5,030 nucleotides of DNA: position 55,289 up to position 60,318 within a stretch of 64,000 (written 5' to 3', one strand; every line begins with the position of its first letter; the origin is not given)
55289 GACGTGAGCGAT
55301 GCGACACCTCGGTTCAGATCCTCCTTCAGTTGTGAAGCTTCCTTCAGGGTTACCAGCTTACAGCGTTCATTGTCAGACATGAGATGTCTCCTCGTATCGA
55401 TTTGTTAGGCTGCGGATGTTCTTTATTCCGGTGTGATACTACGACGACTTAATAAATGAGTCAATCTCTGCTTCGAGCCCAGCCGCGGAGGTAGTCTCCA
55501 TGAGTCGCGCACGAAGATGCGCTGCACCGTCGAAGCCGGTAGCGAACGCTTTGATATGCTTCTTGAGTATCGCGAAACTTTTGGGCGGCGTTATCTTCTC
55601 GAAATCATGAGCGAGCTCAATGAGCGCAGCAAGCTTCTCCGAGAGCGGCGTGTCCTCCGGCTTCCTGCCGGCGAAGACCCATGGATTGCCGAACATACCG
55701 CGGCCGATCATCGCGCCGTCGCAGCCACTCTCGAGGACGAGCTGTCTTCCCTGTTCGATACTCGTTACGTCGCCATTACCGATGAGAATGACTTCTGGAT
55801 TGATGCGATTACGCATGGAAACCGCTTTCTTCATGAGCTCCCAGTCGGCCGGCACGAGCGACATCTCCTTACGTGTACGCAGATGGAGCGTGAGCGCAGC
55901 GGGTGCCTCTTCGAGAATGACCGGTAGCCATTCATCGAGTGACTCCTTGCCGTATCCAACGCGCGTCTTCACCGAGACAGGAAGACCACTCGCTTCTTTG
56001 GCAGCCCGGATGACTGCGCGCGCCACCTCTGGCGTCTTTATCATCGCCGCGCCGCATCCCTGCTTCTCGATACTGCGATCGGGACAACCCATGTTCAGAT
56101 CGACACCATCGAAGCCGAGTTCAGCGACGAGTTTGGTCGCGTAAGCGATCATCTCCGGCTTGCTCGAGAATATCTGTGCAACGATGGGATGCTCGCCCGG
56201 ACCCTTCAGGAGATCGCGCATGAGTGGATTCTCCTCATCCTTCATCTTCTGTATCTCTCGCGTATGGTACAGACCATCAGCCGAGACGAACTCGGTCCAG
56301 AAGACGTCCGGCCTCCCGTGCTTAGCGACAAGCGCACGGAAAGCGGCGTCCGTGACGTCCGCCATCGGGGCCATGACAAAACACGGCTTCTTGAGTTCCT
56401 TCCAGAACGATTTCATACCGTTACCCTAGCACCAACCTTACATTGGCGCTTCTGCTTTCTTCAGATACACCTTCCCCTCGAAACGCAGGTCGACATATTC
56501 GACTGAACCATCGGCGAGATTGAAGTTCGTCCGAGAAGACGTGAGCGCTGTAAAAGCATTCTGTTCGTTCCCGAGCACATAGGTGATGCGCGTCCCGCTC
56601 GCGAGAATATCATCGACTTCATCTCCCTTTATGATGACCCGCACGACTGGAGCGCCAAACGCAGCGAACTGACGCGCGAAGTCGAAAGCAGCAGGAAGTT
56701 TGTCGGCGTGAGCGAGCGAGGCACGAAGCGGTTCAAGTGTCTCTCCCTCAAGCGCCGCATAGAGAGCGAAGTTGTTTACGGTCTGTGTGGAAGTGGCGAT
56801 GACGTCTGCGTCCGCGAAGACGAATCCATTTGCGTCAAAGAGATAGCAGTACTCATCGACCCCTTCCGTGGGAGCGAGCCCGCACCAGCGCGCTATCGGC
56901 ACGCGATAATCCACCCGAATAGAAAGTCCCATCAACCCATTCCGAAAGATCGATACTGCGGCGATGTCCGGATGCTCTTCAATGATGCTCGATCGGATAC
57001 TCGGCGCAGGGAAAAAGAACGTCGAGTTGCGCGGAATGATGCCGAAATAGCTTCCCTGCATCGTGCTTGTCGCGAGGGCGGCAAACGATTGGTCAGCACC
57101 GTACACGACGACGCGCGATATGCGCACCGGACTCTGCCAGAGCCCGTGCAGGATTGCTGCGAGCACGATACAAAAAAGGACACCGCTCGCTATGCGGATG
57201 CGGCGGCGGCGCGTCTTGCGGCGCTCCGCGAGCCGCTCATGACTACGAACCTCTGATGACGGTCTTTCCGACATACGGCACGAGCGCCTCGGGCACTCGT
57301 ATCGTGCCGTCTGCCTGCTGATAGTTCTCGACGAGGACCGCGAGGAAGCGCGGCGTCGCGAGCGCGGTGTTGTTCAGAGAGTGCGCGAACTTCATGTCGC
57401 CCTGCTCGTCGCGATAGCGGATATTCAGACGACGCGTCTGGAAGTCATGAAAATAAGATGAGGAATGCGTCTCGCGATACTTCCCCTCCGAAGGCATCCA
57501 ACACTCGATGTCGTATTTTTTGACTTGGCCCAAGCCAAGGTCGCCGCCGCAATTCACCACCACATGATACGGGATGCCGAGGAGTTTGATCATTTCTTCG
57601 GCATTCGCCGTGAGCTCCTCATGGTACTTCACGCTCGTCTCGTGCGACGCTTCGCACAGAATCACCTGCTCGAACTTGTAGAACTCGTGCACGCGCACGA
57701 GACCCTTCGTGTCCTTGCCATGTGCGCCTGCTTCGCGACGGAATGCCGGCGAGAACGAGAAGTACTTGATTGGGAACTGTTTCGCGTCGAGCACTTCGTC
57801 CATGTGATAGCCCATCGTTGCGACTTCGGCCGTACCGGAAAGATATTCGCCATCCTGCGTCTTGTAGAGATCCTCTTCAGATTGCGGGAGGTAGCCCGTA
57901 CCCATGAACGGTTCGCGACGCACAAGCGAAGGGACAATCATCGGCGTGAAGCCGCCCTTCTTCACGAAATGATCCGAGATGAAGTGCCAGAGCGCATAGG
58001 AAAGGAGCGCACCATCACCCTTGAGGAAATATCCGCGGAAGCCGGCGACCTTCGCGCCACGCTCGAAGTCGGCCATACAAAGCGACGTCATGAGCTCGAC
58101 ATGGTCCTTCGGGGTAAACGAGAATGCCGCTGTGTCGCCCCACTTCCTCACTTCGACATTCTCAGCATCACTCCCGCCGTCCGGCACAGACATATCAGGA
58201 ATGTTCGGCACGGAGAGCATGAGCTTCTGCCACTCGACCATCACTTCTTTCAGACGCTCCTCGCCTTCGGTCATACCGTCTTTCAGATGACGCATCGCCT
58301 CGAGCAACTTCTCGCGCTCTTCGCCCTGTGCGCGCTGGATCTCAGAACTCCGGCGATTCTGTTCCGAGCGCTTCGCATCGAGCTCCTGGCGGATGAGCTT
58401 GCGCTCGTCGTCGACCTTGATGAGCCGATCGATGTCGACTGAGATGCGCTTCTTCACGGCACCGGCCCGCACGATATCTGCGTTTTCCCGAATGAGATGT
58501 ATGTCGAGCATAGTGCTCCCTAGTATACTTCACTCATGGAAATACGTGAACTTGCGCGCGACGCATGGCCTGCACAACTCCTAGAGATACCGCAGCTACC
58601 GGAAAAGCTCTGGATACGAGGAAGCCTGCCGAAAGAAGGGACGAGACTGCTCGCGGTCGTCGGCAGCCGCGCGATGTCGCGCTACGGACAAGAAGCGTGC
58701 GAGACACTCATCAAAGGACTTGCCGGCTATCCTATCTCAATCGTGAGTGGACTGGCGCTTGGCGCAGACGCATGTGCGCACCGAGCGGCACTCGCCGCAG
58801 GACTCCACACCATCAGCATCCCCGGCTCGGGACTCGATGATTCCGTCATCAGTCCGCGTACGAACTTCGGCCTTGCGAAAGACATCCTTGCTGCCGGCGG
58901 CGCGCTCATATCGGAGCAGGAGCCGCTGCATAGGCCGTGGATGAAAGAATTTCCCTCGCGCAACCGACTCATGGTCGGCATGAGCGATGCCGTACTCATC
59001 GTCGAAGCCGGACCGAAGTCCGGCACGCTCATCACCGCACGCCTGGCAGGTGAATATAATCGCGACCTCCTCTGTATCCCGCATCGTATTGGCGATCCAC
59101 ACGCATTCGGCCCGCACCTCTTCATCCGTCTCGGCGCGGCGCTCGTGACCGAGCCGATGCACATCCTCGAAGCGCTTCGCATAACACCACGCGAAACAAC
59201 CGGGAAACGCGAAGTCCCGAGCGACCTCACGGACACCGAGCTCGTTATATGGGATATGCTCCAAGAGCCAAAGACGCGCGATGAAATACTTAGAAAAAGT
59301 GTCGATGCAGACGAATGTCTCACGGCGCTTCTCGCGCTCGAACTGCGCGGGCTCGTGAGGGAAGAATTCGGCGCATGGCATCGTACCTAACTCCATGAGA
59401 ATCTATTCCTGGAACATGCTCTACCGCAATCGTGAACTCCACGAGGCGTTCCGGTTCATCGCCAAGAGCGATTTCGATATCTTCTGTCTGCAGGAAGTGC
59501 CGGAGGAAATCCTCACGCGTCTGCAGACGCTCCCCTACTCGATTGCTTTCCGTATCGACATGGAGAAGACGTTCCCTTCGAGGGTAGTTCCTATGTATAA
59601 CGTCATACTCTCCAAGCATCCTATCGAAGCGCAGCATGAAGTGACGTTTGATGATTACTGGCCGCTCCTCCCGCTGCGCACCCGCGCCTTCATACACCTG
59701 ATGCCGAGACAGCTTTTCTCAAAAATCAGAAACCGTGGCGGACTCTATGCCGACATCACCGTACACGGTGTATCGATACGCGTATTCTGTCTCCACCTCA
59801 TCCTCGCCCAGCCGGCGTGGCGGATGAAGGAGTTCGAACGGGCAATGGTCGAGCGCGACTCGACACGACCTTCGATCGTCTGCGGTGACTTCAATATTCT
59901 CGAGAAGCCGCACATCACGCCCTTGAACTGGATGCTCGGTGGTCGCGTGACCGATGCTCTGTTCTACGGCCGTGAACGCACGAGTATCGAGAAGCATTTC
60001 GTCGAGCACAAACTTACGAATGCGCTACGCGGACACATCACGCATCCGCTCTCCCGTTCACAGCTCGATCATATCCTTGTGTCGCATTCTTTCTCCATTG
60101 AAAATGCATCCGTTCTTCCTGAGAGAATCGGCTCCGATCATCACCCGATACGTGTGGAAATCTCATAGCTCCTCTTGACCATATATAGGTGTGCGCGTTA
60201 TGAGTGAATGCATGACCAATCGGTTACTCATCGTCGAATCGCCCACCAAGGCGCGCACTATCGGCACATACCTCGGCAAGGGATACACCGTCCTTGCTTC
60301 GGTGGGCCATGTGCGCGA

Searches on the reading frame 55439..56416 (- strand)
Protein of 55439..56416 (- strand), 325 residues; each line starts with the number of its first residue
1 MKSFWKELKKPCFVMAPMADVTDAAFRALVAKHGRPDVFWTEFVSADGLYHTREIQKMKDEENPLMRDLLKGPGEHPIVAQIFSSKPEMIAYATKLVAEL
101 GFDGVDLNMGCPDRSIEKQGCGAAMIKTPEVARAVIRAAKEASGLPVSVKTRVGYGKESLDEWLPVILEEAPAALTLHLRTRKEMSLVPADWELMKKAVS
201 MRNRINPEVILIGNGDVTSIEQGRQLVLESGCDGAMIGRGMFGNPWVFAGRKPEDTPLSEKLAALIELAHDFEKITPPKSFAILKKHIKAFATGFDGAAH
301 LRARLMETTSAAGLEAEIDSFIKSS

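Call 57: search_protein_families(library=ncbifam, proteins=[window:55439-56416:-], max_evalue=0.00001)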
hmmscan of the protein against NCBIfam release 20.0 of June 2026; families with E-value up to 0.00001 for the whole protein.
window:55439-56416:- (325 aa): 7 families
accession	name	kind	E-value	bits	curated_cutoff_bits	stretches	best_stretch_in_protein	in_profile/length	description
TIGR00737.1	nifR3_yhdG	equivalog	1.5e-54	185.4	293.3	1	13-323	10-316/319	tRNA dihydrouridine synthase DusB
NF008774.0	PRK11815.1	equivalog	5.5e-34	117.6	269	1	7-315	9-317/337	tRNA dihydrouridine(20/20a) synthase DusA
TIGR00742.1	yjbN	subfamily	7.1e-29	101.2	397.2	1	13-318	3-308/318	tRNA dihydrouridine(20/20a) synthase DusA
NF007838.0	PRK10550.1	equivalog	7.6e-24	84.2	395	1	14-245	4-231/312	tRNA dihydrouridine(16) synthase DusC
NF006183.0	PRK08318.1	equivalog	5.1e-08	32.1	335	1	74-150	98-174/422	NAD-dependent dihydropyrimidine dehydrogenase subunit PreA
NF005574.0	PRK07259.1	equivalog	1.2e-06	27.6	269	1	55-150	79-166/304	dihydroorotate dehydrogenase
TIGR00736.1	nifR3_rel_arch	hypoth_equivalog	3.2e-06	26.8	218.7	1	102-240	93-222/231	MJ0144 family RNA dihydrouridine synthase-like protein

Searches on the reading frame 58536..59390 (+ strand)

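Call 57: search_protein_families(library=ncbifam, proteins=[window:58536-59390:+], max_evalue=0.00001)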
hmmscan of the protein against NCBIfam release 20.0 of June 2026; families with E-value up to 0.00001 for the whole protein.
window:58536-59390:+ (284 aa): 2 families
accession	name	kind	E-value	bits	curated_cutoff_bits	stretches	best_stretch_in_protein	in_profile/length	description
TIGR00732.1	dprA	equivalog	7.5e-57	192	191.15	1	8-213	16-219/220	DNA-processing protein DprA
NF008007.0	PRK10736.1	equivalog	2e-56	191.8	495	1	8-274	79-351/374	DNA-protecting protein DprA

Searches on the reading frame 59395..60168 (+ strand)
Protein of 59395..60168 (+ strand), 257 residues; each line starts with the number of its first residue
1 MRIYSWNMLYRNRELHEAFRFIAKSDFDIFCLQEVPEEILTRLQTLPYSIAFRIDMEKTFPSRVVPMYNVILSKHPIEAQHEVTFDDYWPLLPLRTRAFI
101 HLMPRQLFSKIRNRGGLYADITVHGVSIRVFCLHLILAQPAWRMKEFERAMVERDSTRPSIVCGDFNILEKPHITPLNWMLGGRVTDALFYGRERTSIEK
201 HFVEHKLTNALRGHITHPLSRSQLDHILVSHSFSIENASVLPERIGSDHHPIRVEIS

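Call 57: search_protein_families(library=ncbifam, proteins=[window:59395-60168:+], max_evalue=0.00001)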
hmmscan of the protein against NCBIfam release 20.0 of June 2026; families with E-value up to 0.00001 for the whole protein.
window:59395-60168:+ (257 aa): 2 families
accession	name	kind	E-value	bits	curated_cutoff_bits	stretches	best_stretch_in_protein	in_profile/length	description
TIGR00633.1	xth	equivalog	3.3e-09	36.6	99.05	0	1-35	1-36/255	exodeoxyribonuclease III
NF003842.0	PRK05421.1-4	equivalog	4.9e-07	29.4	144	0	217-256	217-255/259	endonuclease/exonuclease/phosphatase family protein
